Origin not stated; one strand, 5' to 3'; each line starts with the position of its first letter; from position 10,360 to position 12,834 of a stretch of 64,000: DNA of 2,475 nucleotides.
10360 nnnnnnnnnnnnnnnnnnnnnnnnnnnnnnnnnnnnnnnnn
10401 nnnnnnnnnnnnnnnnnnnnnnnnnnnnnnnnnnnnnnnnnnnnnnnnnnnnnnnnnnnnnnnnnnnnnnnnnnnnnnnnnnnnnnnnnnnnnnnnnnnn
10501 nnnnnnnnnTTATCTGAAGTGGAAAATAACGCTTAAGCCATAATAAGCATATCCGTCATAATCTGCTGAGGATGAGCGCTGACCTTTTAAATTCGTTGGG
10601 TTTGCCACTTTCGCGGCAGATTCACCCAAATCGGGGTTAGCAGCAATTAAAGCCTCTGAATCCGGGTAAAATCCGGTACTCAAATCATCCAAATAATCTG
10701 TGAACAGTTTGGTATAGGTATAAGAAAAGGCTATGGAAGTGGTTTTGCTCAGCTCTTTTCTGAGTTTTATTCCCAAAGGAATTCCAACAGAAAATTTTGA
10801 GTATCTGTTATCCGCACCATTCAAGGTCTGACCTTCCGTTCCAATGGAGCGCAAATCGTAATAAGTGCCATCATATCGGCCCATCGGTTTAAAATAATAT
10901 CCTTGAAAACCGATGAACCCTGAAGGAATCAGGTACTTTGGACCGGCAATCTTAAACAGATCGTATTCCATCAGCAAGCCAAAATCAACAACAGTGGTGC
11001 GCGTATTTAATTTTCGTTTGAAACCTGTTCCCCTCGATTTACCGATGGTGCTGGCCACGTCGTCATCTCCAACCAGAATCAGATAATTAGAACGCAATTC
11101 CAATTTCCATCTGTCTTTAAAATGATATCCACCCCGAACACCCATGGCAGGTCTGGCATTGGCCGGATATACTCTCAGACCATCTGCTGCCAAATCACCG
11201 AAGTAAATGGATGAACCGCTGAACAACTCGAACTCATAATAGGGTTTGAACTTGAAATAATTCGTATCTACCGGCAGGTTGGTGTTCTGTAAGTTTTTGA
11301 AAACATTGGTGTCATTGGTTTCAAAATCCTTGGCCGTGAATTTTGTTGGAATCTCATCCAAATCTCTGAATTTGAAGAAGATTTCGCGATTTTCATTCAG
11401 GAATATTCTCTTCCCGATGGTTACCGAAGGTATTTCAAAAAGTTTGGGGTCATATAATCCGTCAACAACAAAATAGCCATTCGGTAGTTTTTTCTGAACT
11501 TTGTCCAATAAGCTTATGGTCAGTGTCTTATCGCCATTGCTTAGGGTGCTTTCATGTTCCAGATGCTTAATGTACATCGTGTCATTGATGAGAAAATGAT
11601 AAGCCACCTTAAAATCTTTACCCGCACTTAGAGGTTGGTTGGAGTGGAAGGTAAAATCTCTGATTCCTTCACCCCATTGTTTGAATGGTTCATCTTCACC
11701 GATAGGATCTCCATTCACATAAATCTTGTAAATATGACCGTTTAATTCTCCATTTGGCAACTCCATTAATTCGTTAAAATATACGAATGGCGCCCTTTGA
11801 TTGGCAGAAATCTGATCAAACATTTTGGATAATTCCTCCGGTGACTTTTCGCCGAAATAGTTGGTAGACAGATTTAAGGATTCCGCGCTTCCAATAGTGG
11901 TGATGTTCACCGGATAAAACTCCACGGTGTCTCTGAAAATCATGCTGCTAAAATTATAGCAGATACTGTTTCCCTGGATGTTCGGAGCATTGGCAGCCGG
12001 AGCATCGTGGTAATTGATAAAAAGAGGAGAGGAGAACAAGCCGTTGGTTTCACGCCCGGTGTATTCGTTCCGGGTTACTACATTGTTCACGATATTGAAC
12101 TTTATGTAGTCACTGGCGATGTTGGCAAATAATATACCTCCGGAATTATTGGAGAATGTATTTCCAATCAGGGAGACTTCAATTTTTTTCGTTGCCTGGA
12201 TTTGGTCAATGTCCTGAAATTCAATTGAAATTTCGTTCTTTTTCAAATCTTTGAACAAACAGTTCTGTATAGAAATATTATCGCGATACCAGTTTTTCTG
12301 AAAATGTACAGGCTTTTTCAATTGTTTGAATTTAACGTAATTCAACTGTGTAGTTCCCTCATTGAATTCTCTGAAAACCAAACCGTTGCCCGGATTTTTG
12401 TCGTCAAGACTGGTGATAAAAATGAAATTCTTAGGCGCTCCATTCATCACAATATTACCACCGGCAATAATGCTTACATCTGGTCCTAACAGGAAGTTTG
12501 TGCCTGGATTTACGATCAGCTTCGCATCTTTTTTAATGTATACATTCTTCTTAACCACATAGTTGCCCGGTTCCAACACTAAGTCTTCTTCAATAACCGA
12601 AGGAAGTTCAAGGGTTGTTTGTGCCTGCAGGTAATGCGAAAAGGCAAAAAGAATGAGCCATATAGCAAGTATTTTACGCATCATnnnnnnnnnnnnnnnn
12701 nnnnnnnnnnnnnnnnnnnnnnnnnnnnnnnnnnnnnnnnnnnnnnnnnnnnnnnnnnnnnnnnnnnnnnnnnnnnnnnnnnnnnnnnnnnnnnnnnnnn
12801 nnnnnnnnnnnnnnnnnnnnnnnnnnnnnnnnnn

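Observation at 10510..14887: Orphan GldL-GldM motor pair coupled to a beta-helix/OM-barrel gene instead of gldK/gldN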

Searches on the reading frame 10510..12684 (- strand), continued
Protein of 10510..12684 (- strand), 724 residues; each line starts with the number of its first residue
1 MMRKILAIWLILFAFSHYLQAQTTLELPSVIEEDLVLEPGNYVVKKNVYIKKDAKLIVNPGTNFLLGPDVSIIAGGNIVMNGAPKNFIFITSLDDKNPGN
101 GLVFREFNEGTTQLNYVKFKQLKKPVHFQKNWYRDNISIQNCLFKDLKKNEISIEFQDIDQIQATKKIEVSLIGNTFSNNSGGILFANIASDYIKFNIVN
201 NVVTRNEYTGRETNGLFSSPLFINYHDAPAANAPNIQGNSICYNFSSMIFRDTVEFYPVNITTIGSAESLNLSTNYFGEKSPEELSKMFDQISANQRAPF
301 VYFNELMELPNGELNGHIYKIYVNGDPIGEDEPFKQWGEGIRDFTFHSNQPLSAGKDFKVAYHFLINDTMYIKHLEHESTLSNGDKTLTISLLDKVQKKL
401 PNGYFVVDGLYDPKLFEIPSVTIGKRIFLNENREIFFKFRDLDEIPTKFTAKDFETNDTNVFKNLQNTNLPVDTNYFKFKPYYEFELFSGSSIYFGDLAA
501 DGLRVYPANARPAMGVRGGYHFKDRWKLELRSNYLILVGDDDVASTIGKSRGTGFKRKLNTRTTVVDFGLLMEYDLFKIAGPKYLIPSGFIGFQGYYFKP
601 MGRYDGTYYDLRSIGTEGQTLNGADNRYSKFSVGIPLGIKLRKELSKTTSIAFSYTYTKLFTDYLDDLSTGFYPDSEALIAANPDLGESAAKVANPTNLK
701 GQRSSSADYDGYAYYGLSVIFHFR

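Call 79: list_cluster_members(proteins=[L161:5888-6541:+, L161:6545-8008:+, L161:8010-10211:+, L161:4953-5873:+, P0019, P0028, P0036])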
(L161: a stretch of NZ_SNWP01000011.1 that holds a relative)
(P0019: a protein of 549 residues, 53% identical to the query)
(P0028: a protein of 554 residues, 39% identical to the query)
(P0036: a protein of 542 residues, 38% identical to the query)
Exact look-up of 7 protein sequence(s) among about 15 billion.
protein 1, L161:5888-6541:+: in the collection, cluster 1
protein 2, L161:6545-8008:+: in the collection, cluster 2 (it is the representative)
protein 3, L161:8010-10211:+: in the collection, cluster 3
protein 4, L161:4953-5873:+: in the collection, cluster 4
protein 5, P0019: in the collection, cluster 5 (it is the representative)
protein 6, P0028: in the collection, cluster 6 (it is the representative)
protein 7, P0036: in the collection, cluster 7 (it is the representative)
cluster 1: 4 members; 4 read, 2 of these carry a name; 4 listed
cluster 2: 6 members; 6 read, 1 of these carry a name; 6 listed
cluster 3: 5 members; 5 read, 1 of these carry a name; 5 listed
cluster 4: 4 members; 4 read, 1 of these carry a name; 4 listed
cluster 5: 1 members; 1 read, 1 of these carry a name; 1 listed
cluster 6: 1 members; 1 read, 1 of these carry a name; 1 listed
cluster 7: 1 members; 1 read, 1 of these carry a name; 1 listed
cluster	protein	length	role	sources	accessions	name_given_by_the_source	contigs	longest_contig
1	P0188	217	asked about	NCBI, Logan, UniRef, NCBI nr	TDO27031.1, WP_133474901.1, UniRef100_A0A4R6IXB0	GldL-related protein [Sediminibacterium goheungense] | Gliding motility-associated protein GldL n=1 Tax=Sediminibacterium goheungense ... | hypothetical protein [Sediminibacterium goheungense]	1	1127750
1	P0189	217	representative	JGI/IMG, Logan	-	gliding motility-associated protein GldL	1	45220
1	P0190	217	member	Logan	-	-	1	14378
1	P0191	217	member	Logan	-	-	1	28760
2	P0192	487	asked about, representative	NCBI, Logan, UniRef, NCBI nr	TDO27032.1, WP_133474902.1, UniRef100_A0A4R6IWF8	GldM family protein [Sediminibacterium goheungense] | Gliding motility-associated protein GldM C-terminal domain-containing protein n=1 ...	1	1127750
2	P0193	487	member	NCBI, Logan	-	-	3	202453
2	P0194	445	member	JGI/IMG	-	-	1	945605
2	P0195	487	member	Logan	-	-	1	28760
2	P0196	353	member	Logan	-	-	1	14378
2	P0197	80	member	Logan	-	-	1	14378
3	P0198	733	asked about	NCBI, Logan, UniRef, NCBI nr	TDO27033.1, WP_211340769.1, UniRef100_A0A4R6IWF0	DUF6089 family protein [Sediminibacterium goheungense] | DUF6089 domain-containing protein n=1 Tax=Sediminibacterium goheungense TaxID=1086393 ...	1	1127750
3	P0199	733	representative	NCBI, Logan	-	-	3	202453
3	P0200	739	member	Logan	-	-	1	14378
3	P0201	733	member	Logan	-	-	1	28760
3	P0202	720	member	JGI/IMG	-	-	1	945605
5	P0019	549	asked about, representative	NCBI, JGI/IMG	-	hypothetical protein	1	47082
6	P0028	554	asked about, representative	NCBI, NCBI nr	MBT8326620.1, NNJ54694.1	MAG: hypothetical protein KJP21_02785 [Bacteroidia bacterium] | hypothetical protein [Bacteroidia bacterium]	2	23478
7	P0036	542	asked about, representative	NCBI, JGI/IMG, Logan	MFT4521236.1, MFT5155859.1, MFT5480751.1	MAG: hypothetical protein ACI8ZN_000163 [Bacteroidia bacterium] | hypothetical protein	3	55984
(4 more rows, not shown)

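Call 84: find_homologous_proteins(query=A5, max_evalue=0.00001)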
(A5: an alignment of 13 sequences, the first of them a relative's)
Query A5 (13 sequences) (487 aa, profile of the alignment): 172 proteins with E <= 0.00001 among 8000 candidates; the best 120 are listed.
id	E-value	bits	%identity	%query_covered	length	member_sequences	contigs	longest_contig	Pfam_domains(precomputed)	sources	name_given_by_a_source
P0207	5.2e-183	627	35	100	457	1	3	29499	-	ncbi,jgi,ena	-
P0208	7.2e-183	627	35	100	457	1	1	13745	-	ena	-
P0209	9.3e-183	627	35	100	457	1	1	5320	-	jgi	-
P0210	8.8e-182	623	35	100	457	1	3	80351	-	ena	-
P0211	1.2e-181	623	35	100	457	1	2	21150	-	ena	-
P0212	1.5e-181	623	34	100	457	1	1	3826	-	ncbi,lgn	-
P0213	1.8e-181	622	35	100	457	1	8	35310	-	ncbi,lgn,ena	-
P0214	2.3e-181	622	35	100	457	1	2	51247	PF12080.15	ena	-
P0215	2.7e-181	622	35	100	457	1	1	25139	-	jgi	jgi:hypothetical protein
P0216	3.0e-181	622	35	100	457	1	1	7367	PF12080.15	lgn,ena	-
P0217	4.0e-181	621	35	100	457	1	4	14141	-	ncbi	-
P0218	4.6e-181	621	34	100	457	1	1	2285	-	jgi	jgi:hypothetical protein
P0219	4.6e-181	621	34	100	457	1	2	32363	-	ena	-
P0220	4.6e-181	621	34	100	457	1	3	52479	-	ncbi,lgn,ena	-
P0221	5.9e-181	621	35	100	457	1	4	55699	-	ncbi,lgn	-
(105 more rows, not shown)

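Call 85: list_cluster_members(proteins=[P0047, P0048, P0050, P0051, P0053, P0057, P0060, P0071, P0078, P0081])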
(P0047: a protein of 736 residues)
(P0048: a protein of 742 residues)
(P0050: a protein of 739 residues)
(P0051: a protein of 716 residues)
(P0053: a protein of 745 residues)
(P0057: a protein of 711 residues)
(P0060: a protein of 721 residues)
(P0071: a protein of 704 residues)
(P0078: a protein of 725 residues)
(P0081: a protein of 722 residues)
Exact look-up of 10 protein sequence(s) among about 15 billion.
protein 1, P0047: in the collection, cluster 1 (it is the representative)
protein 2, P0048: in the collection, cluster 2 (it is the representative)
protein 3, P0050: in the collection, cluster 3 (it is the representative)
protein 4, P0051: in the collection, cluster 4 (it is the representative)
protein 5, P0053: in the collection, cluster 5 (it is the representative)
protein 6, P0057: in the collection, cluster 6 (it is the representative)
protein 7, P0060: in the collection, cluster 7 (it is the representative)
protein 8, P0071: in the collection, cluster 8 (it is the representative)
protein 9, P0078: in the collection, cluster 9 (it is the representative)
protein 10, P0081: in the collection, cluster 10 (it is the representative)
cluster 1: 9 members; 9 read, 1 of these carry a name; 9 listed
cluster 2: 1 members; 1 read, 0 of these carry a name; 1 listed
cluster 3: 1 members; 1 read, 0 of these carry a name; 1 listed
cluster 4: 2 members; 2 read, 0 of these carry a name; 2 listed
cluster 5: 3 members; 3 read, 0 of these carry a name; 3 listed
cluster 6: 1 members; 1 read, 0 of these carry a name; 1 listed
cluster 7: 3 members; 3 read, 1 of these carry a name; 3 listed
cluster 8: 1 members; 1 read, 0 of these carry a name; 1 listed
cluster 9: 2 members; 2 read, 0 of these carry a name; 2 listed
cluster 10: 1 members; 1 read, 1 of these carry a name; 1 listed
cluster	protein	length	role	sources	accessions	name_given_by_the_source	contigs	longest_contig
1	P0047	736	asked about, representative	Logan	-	-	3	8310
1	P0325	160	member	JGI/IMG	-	hypothetical protein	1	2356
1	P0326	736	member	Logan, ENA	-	-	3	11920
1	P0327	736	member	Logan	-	-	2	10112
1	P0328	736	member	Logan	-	-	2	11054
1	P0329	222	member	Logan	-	-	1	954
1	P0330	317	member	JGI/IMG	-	-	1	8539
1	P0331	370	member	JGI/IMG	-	-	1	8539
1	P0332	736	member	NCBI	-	-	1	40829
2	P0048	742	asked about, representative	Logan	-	-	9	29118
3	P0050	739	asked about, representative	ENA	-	-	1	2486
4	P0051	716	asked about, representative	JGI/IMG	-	-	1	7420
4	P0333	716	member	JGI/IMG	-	-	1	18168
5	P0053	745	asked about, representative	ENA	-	-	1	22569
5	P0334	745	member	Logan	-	-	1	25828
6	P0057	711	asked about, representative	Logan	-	-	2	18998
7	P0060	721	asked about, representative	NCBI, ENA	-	-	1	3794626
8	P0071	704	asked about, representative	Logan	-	-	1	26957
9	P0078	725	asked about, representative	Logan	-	-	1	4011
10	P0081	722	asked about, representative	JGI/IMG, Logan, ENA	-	hypothetical protein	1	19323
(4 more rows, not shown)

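Call 98: search_protein_families(library=pfam, proteins=[P0052, P0063], max_evalue=0.001)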
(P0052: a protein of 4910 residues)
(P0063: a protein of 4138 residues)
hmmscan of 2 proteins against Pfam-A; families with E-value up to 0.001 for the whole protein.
P0052 (4910 aa): 8 families
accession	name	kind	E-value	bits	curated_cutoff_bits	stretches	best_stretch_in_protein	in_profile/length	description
PF13229.12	Beta_helix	-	1.2e-218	717.6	25.9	14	509-662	2-149/158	Right handed beta helix region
PF05048.19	NosD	-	8.2e-147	486.6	23.6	14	508-657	17-156/212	Periplasmic copper-binding protein (NosD)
PF07602.17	DUF1565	-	2.5e-53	181.5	20.3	6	766-962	56-251/257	Protein of unknown function (DUF1565)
PF13860.13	FlgD_ig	-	8e-14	51.8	27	2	4797-4864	11-78/79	FlgD Ig-like domain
PF20606.3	DUF6799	-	8.9e-09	35.4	26.8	0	2523-2562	23-62/63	Domain of unknown function (DUF6799)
PF20338.3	DUF6633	-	1.7e-08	35.4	27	0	1716-1753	24-61/105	Family of unknown function (DUF6633)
PF07081.18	DUF1349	-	3.4e-05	24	32.4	1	290-427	40-176/179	Protein of unknown function (DUF1349)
PF21633.3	MOV-10_Ig-like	-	0.00023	21.7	27.4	0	721-769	49-97/126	Helicase MOV-10, Ig-like domain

P0063 (4138 aa): 5 families
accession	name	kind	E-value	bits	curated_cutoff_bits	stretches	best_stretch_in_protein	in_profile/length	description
PF13229.12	Beta_helix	-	8.8e-100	331.3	25.9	12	3408-3555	21-158/158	Right handed beta helix region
PF05048.19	NosD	-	8.5e-44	150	23.6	6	3386-3587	16-190/212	Periplasmic copper-binding protein (NosD)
PF13860.13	FlgD_ig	-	1.4e-09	38.2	27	1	3833-3897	7-73/79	FlgD Ig-like domain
PF18836.7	B_solenoid_ydck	-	6.9e-08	32.3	30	0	1637-1648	3-14/17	YdcK Beta solenoid repeat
PF09625.15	VP9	-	0.00019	22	27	0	640-668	29-57/79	VP9 protein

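Call 104: find_encoding_contigs(protein=P0060, flank=10000, max_places=2)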
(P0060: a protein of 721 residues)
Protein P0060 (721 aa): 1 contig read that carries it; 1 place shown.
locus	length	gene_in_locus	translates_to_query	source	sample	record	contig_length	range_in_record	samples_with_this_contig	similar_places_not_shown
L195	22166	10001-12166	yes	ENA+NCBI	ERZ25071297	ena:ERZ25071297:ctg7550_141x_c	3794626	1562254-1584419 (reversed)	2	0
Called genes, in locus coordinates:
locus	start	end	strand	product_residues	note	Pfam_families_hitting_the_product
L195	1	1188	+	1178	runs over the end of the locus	PF01839:FG-GAP (faint), PF13517:FG-GAP_3, PF07593:UnbV_ASPIC, PF13517:FG-GAP_3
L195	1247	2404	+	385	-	PF07075:NamZ_N, PF20732:NamZ_C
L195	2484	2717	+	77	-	PF00830:Ribosomal_L28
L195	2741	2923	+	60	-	PF00471:Ribosomal_L33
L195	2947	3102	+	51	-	PF14128:DUF4295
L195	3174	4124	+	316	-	PF02881:SRP54_N, PF00448:SRP54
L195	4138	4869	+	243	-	-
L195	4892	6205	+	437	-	PF00919:UPF0004, PF04055:Radical_SAM, PF01938:TRAM (weak), PF18693:TRAM_2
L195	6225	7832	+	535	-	PF10079:Rossmann-like_BshC, PF24850:CC_BshC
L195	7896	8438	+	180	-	PF22827:GldL_N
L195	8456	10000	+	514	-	PF12081:GldM_1st, PF12080:GldM_4th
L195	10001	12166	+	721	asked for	PF19573:DUF6089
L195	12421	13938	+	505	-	PF13505:OMP_b-brl (weak), PF19573:DUF6089 (weak), PF00691:OmpA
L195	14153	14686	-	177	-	PF00588:SpoU_methylase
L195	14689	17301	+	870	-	PF01624:MutS_I, PF05188:MutS_II, PF05192:MutS_III, PF05190:MutS_IV, PF00488:MutS_V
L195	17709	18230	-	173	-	PF12867:DinB_2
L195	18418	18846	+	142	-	PF00165:HTH_AraC, PF12833:HTH_18, PF00165:HTH_AraC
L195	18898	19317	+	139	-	PF00903:Glyoxalase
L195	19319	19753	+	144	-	-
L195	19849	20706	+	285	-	PF04397:LytTR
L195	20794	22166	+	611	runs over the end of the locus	PF10067:DUF2306 (weak)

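Call 105: find_encoding_contigs(protein=P0081, flank=8000, max_places=1)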
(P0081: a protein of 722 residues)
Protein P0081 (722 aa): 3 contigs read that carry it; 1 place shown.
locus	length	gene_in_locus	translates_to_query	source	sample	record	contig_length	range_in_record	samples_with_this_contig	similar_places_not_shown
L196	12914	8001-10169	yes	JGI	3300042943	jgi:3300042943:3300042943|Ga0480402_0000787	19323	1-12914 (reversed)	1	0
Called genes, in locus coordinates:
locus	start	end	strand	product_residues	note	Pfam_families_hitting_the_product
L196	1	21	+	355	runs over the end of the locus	PF02746:MR_MLE_N, PF13378:MR_MLE_C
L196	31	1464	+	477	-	PF13520:AA_permease_2, PF00324:AA_permease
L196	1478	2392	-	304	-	PF00126:HTH_1, PF03466:LysR_substrate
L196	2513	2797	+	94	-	-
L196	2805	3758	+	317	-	PF01300:Sua5_yciO_yrdC, PF03481:Sua5_C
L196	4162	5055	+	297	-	PF12833:HTH_18 (weak)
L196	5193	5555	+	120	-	PF12833:HTH_18 (faint)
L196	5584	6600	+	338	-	PF22827:GldL_N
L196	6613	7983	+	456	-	-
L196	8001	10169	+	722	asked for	-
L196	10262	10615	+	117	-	-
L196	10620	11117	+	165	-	PF18962:Por_Secre_tail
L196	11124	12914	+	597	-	?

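Call 106: find_encoding_contigs(protein=P0053, flank=8000, max_places=1)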
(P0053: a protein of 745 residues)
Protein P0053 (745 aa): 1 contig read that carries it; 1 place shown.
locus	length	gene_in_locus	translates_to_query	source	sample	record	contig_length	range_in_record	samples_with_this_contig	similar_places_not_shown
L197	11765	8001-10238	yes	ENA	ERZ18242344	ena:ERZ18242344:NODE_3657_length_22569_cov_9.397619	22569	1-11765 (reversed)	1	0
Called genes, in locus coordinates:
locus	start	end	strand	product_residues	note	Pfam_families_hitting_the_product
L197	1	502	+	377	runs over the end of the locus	PF13439:Glyco_transf_4, PF20706:GT4-conflict (weak), PF00534:Glycos_transf_1, PF13692:Glyco_trans_1_4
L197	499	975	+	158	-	PF01467:CTP_transf_like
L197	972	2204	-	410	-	PF12704:MacB_PCD, PF02687:FtsX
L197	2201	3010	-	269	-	PF13489:Methyltransf_23, PF00891:Methyltransf_2 (faint), PF05175:MTS (weak), PF03848:TehB (weak), PF13847:Methyltransf_31, PF08241:Methyltransf_11, PF08242:Methyltransf_12, PF13649:Methyltransf_25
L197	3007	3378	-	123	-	PF02033:RBFA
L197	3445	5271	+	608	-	PF00664:ABC_membrane, PF06472:ABC_membrane_2 (faint), PF13401:AAA_22 (faint), PF02463:SMC_N (faint), PF00005:ABC_tran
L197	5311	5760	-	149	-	-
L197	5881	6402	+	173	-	PF22827:GldL_N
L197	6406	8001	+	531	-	PF12081:GldM_1st, PF21602:GldM_3rd (weak), PF12080:GldM_4th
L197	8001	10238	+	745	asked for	PF19573:DUF6089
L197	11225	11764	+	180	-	?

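Call 107: find_encoding_contigs(protein=P0048, flank=8000, max_places=1)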
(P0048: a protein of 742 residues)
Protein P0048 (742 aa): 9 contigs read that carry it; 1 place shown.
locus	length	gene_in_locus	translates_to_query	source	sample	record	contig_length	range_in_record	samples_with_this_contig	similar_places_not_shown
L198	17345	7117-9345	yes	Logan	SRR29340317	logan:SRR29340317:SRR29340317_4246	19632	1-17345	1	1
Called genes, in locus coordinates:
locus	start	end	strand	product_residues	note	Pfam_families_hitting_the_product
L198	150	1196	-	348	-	PF01479:S4, PF00849:PseudoU_synth_2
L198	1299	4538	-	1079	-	PF14870:PSII_BNR (faint), PF02012:BNR (faint), PF15902:Sortilin-Vps10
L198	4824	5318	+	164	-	PF22827:GldL_N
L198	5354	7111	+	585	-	PF12081:GldM_1st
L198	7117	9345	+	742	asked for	-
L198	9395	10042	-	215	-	PF01370:Epimerase, PF07993:NAD_binding_4 (faint), PF13460:NAD_binding_10, PF08732:HIM1 (weak)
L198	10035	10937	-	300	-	PF00892:EamA, PF03151:TPT (weak), PF00892:EamA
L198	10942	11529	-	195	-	PF04367:DUF502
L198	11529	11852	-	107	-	PF04237:YjbR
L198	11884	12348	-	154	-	PF13404:HTH_AsnC-type, PF13412:HTH_24, PF01037:AsnC_trans_reg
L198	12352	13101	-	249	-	PF04199:Cyclase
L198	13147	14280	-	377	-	PF04055:Radical_SAM, PF06969:HemN_C (weak)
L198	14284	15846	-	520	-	PF00512:HisKA (faint), PF02518:HATPase_c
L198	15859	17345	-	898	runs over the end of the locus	-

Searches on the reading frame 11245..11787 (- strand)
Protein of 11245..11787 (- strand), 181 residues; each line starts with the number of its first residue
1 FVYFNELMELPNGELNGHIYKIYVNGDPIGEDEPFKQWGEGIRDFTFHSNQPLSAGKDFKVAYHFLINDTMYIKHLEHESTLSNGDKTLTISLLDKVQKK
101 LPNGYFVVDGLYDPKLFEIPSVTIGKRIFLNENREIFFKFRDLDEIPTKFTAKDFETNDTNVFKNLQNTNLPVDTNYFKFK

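Call 33: search_protein_families(library=pfam, proteins=[window:11245-11787:-], max_evalue=1)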
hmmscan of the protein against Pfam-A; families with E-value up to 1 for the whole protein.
window:11245-11787:- (181 aa): 1 family
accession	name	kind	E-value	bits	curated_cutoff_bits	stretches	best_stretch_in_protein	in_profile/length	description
PF20798.2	NleE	-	0.001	19.1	27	1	69-138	53-124/199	Cysteine methyltransferase effector NleE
